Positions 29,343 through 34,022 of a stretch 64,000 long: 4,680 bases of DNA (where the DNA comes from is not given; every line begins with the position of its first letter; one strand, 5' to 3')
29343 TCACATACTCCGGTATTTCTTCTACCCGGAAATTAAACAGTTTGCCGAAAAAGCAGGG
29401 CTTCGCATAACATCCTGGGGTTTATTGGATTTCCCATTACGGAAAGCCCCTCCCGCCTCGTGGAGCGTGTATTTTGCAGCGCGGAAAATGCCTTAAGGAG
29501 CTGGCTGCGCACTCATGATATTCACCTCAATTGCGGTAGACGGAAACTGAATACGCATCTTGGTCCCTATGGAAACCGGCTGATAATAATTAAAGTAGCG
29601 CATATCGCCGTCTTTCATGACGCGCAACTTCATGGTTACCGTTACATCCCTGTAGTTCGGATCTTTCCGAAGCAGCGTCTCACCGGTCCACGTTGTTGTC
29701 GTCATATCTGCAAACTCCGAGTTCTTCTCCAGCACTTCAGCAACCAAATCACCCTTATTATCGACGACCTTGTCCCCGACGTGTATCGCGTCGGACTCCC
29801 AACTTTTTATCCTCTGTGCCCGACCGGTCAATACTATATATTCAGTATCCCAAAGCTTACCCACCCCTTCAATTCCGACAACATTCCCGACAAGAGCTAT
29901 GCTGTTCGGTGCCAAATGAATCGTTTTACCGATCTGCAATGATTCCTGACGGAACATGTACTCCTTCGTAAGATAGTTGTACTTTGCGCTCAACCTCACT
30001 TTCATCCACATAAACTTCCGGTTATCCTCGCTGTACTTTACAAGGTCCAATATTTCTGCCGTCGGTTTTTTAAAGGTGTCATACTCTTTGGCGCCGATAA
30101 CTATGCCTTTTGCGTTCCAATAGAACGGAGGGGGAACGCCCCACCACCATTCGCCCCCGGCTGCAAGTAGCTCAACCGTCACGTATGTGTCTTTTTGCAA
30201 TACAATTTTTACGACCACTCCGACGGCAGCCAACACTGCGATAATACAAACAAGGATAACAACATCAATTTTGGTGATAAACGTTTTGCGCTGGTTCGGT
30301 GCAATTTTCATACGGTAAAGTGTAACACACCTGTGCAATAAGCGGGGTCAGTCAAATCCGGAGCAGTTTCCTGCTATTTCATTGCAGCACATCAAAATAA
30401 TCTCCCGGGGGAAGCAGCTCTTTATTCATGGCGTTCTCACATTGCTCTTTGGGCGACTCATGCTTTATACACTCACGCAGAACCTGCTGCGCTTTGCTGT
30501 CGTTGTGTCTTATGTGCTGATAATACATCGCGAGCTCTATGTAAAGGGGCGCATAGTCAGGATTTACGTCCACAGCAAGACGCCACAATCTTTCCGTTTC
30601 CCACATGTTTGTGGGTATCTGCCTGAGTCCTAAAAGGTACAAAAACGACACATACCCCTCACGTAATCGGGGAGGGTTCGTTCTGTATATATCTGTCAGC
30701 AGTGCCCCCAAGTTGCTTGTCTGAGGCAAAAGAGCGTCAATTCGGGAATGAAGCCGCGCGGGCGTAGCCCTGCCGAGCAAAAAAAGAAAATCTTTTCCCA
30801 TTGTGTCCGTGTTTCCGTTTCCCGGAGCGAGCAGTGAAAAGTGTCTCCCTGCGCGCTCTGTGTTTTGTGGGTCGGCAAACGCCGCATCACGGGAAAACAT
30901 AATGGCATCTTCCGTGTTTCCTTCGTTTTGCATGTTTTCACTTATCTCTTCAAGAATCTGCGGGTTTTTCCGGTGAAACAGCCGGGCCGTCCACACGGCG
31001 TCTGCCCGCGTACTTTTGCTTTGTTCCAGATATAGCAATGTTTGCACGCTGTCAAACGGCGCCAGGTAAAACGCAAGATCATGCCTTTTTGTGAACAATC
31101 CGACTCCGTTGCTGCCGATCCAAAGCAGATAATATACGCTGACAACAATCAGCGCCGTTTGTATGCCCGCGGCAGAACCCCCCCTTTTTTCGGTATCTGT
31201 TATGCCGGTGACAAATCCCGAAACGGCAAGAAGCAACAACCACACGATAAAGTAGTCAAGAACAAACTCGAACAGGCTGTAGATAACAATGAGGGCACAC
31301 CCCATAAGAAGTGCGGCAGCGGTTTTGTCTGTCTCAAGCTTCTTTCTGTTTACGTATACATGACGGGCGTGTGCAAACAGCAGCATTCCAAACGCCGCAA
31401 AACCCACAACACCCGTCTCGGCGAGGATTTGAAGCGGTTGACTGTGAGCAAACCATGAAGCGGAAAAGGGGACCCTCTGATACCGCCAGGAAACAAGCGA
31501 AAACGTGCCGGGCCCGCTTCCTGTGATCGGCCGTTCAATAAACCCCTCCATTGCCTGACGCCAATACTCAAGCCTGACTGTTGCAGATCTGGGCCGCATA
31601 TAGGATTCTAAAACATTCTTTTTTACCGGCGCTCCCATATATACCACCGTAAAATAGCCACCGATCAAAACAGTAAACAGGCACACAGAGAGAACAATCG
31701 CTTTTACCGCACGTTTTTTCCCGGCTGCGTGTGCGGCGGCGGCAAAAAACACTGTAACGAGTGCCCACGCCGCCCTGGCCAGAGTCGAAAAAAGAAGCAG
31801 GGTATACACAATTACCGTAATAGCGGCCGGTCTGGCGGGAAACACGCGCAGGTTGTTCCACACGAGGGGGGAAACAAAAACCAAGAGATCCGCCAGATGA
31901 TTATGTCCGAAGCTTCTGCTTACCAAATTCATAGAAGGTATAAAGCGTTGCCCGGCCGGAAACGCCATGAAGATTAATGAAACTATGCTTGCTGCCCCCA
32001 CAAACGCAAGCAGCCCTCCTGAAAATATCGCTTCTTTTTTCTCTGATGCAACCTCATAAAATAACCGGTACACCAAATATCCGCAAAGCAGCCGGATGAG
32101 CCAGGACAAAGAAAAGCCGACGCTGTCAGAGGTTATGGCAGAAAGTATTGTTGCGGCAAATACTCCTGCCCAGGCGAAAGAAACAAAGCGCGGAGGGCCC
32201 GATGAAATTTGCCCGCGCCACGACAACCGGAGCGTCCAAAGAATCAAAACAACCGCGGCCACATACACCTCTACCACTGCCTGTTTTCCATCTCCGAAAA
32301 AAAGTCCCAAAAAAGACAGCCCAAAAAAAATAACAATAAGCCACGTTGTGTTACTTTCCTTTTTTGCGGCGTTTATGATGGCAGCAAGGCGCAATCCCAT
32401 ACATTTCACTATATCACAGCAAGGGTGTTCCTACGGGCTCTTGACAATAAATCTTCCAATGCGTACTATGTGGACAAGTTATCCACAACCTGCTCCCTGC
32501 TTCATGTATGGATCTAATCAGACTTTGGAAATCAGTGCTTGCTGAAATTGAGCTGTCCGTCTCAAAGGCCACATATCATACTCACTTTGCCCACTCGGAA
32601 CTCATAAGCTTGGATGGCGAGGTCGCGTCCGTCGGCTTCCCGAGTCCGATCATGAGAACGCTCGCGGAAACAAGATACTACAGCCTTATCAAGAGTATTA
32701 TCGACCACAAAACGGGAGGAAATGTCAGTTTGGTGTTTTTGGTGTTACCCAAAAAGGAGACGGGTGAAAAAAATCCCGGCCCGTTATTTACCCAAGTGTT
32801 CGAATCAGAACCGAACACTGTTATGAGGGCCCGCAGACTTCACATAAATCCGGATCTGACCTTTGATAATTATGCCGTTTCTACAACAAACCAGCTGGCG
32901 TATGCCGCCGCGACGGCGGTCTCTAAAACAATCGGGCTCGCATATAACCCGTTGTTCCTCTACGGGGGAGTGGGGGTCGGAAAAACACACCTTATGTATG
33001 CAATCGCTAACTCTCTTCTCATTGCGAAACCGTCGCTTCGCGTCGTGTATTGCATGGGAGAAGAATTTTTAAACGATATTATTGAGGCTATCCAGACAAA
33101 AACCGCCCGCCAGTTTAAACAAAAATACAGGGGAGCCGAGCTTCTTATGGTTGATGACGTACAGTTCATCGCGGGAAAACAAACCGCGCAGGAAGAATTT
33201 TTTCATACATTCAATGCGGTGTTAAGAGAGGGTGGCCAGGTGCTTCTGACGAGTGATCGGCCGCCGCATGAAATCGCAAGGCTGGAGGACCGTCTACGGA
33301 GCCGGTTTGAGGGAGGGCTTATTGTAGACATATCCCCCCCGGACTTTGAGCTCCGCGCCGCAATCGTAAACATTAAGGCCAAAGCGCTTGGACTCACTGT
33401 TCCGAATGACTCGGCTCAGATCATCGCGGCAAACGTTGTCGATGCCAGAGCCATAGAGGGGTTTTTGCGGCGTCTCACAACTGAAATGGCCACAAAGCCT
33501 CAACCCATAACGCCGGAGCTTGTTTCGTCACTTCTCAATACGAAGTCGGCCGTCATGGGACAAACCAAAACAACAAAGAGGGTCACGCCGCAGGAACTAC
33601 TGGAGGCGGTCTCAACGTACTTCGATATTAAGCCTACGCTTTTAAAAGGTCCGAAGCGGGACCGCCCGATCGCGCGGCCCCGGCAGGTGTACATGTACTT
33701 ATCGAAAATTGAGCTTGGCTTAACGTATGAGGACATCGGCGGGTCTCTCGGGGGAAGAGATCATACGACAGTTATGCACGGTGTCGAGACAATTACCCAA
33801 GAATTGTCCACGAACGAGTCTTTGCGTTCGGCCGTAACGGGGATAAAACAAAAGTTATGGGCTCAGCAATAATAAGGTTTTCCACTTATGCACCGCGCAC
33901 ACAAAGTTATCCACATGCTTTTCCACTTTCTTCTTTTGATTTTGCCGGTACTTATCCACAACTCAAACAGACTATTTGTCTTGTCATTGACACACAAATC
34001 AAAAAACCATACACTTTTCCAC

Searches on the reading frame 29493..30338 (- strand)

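Call 4: search_protein_families(library=pfam, proteins=[window:29493-30338:-], max_evalue=0.01)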
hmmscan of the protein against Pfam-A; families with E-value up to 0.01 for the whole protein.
window:29493-30338:- (281 aa): 2 families
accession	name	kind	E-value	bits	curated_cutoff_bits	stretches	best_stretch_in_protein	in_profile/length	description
PF14221.11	DUF4330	-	3.3e-08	34.3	27.6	1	178-275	65-164/167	Domain of unknown function (DUF4330)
PF11364.13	DUF3165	-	0.0046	17.7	25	0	6-59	11-64/81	Protein of unknown function (DUF3165)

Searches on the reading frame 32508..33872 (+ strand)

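Call 4: search_protein_families(library=pfam, proteins=[window:32508-33872:+], max_evalue=0.01)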
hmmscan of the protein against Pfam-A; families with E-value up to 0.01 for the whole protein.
window:32508-33872:+ (454 aa): 12 families
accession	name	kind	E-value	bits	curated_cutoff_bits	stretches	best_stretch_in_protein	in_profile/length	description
PF00308.24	Bac_DnaA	-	3.6e-60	203.2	23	1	114-274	2-162/162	Bacterial DnaA ATPAse domain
PF08299.17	Bac_DnaA_C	-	1.2e-21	77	31.5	1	362-429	2-69/69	Bacterial dnaA protein helix-turn-helix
PF01695.23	IstB_IS21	-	3e-07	30.6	24.1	1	149-252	95-195/238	IstB-like ATP binding protein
PF00004.35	AAA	-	1.6e-06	29.1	21.2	1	150-252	2-111/131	ATPase family associated with various cellular activities (AAA)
PF13401.12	AAA_22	-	0.00023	21.9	27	1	149-229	8-102/130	AAA domain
PF13173.12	AAA_14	-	0.00039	20.9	27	1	147-248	3-96/129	AAA domain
PF11638.13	DnaA_N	-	0.00046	20.3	24.6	1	6-65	3-63/65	DnaA N-terminal domain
PF12775.13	AAA_7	-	0.0017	18.4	25.8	1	112-218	2-109/181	P-loop containing dynein motor region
PF03969.22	AFG1_ATPase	-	0.0017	17.8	27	1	138-174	48-89/361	AFG1-like ATPase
PF01637.24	ATPase_2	-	0.0042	17.4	33.2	1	146-247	20-114/225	ATPase domain predominantly from Archaea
PF13191.12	AAA_16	-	0.0068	17.4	32.6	0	147-240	25-125/167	AAA ATPase domain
PF00910.28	RNA_helicase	-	0.0086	17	21.5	0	150-224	2-64/105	RNA helicase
